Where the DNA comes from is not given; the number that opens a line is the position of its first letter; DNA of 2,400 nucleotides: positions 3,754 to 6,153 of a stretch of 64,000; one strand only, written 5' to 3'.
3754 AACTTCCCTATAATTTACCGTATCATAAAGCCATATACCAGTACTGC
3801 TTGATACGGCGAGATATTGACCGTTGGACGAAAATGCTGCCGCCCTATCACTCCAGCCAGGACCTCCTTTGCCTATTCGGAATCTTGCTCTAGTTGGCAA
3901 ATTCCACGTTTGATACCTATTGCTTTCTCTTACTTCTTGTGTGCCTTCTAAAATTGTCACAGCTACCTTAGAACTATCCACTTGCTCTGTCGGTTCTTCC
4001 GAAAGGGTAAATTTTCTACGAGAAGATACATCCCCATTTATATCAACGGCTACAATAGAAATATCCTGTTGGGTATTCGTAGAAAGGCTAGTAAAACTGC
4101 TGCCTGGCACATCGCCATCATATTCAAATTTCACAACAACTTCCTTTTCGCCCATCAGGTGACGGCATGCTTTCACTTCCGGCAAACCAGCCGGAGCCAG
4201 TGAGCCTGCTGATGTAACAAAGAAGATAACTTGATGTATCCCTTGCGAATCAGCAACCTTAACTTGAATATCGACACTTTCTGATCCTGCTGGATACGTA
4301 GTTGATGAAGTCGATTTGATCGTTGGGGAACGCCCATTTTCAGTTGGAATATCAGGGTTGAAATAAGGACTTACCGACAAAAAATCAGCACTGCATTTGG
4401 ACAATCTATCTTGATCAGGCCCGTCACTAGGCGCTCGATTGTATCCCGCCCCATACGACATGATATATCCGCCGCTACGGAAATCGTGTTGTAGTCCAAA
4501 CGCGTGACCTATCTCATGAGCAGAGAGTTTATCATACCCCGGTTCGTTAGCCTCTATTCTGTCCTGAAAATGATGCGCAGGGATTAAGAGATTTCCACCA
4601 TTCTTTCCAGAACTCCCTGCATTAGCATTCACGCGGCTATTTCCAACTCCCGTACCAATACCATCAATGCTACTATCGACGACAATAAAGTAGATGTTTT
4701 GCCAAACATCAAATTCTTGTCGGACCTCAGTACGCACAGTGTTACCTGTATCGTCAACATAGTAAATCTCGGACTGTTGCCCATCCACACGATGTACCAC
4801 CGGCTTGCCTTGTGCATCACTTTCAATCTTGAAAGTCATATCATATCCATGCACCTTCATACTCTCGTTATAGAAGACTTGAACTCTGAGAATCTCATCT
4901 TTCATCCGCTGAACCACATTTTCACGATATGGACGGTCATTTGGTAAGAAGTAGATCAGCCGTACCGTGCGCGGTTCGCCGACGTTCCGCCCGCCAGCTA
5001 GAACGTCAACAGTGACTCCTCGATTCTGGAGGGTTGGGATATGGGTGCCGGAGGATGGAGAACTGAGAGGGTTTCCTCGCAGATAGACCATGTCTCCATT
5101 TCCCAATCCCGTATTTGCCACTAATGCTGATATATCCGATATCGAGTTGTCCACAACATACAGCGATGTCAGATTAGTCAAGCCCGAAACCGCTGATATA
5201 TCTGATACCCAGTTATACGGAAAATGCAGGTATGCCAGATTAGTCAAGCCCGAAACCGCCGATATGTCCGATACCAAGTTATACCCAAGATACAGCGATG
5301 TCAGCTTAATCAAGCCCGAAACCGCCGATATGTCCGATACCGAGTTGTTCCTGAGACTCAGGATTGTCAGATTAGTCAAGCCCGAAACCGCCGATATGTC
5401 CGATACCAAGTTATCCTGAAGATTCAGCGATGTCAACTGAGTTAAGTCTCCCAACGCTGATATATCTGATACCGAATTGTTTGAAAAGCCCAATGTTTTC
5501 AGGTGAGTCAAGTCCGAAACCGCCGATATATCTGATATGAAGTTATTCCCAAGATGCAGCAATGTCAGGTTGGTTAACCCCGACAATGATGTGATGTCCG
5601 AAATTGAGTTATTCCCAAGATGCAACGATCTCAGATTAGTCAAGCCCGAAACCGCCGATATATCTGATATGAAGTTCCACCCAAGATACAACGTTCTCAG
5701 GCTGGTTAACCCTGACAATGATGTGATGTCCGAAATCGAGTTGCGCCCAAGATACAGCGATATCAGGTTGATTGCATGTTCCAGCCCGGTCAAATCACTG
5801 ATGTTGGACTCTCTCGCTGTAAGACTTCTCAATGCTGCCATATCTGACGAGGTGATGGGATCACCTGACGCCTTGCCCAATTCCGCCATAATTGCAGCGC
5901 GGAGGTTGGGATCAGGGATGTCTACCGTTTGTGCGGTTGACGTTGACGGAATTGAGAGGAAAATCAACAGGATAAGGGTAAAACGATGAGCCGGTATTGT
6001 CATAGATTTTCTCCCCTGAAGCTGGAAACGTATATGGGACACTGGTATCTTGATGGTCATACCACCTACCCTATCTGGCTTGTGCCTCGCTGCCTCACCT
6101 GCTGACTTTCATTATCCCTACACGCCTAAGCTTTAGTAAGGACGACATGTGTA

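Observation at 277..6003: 1.9k-aa mosaic T9SS cargo protein combining LRR, metzincin-like protease, WD40 propeller and Big domains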

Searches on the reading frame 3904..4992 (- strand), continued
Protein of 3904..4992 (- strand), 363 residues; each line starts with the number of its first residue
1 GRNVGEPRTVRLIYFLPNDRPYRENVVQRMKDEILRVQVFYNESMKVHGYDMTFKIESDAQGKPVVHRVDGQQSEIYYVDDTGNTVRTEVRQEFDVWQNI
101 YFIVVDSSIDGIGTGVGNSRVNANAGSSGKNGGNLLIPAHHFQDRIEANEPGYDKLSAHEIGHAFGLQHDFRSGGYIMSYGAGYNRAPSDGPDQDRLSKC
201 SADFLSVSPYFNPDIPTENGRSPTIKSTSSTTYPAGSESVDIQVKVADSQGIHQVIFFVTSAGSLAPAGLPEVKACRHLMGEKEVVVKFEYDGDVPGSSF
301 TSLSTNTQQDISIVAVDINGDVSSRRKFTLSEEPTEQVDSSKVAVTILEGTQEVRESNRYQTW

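Call 74: fold_search(model_id=the predicted structure, library=pdb)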
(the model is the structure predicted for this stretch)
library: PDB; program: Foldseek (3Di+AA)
matches with E <= 10: 1548; with E <= 0.001: 109
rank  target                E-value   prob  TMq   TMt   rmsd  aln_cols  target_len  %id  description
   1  6z2d                  5.5e-16  1.00  0.59  0.61   8.1       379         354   16  Crystal structure of wild type OgpA from Akkermansia muciniphila in P 41 21 2 (released 2020-09-30)
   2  6z2o                  8.9e-16  1.00  0.60  0.61   7.9       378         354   16  Crystal structure of wild type OgpA from Akkermansia muciniphila in P 21 21 21 (released 2020-09-30)
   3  6z2q_A                1.6e-15  1.00  0.59  0.60   8.1       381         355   16  Crystal structure of wild type OgpA from Akkermansia muciniphila in complex with an O-glycopeptide (GalGalNAc-TS) prod (released 2020-09-30)
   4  6z2p_A                2.2e-15  1.00  0.59  0.60   8.2       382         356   16  Crystal structure of catalytic inactive OgpA from Akkermansia muciniphila in complex with an O-glycopeptide (glycodros (released 2020-09-30)
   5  8df2_C                6.5e-15  1.00  0.59  0.58   6.6       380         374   16  The structure of the 'ALT' construct of the Amuc_1438 glycopeptidase (released 2022-08-31)
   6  8df2_B                1.3e-14  1.00  0.59  0.57   6.7       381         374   15  The structure of the 'ALT' construct of the Amuc_1438 glycopeptidase (released 2022-08-31)
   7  8dek_B                1.5e-14  1.00  0.58  0.49   6.4       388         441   15  The structure of the glycopeptidase catalytic domain including the linker of Amuc_1438 (released 2022-08-31)
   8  8df2_A                1.9e-14  1.00  0.62  0.60   6.1       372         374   16  The structure of the 'ALT' construct of the Amuc_1438 glycopeptidase (released 2022-08-31)
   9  8dek_A                2.3e-13  1.00  0.58  0.49   6.5       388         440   15  The structure of the glycopeptidase catalytic domain including the linker of Amuc_1438 (released 2022-08-31)
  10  4zoa_B                8.6e-07  1.00  0.23  0.14  17.6       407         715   11  Crystal Structure of beta-glucosidase from Listeria innocua in complex with isofagomine (released 2016-05-18)
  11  4zoa_A                1.2e-06  1.00  0.25  0.14  17.1       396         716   12  Crystal Structure of beta-glucosidase from Listeria innocua in complex with isofagomine (released 2016-05-18)
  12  6r5o_A                2.4e-06  0.99  0.23  0.14  17.1       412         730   11  The crystal structure the Glycoside Hydrolase BglX inactive mutant D286N from P. aeruginosa in complex with two glucos (released 2020-04-15)
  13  5xxn_B                2.6e-06  1.00  0.24  0.15  16.7       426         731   12  Crystal Structure of mutant (D286N) beta-glucosidase from Bacteroides thetaiotaomicron in complex with sophorose (released 2017-12-13)
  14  4zo6_A                3.3e-06  0.99  0.23  0.14  15.0       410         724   11  Crystal Structure of mutant (D270A) beta-glucosidase from Listeria innocua in complex with cellobiose (released 2016-05-18)
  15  4zob_B                4.7e-06  0.98  0.23  0.13  17.4       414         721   10  Crystal Structure of beta-glucosidase from Listeria innocua in complex with gluconolactone (released 2016-05-18)
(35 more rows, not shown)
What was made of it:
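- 4348..4992 (-): Metzincin catalytic domain of OgpA/AMUC_1438 type, aa 338-552. Foldseek E 5.5e-16 (call 74).
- On OgpA/AMUC_1438 O-glycopeptidase family: Foldseek E 5.5e-16, TM 0.58-0.62 (call 74).
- The next hits have E about 1e-6 and TM 0.23 (call 74).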

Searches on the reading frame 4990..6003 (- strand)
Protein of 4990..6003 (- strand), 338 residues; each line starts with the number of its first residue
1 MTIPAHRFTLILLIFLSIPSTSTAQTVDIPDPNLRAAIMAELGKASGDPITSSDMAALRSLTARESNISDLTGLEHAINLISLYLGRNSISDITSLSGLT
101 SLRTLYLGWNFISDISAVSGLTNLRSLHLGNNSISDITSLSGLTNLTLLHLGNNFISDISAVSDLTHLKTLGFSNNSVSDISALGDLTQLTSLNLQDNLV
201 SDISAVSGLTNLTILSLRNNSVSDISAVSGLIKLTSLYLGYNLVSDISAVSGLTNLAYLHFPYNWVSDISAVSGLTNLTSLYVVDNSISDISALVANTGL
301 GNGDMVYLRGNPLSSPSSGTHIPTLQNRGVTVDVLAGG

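Call 6: search_protein_families(library=pfam, proteins=[window:4990-6003:-], max_evalue=1)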
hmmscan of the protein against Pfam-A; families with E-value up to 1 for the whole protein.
seq(338 aa): 10 families
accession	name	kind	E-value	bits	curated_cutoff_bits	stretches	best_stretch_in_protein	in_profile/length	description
PF12799.13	LRR_4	-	1.5e-48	162.1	27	5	122-161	1-41/44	Leucine Rich repeats (2 copies)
PF13855.12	LRR_8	-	7.1e-28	96.6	27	6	204-243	19-60/61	Leucine rich repeat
PF23952.1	LRR_EndoS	-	1.4e-10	41.8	27.9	2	29-176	1-116/116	Endo-beta-N-acetylglucosaminidase EndoS LRR domain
PF23598.1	LRR_14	-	2.6e-10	40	40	2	58-196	2-147/353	Leucine-rich repeat region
PF23211.1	LRR_LRWD1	-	3.2e-10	40.5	28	3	182-243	36-97/190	Leucine-rich repeat and WD repeat-containing protein 1, LRR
PF00560.39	LRR_1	-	1.7e-07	30.4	20.6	0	123-141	1-21/23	Leucine Rich Repeat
PF13516.12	LRR_6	-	4.2e-07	30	23.4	0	122-136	3-17/24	Leucine Rich repeat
PF14580.12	LRR_9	-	2.6e-05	24.3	30.5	2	165-237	41-115/175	Leucine-rich repeat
PF25019.1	LRR_R13L1-DRL21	-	0.0085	16.4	27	0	106-152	79-125/127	R13L1/DRL21 LRRs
PF18837.7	LRR_12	-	0.033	14.3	34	0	102-113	1-12/30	Leucine-rich repeat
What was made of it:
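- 4999..5931 (-): LRR domain, aa 25-335: N-cap, ten perfect 22-residue repeats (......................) and C-terminal cap repeats. Pfam LRR_4 162 bits, LRR_8 97 bits, LRR_EndoS 42 bits (call 6).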
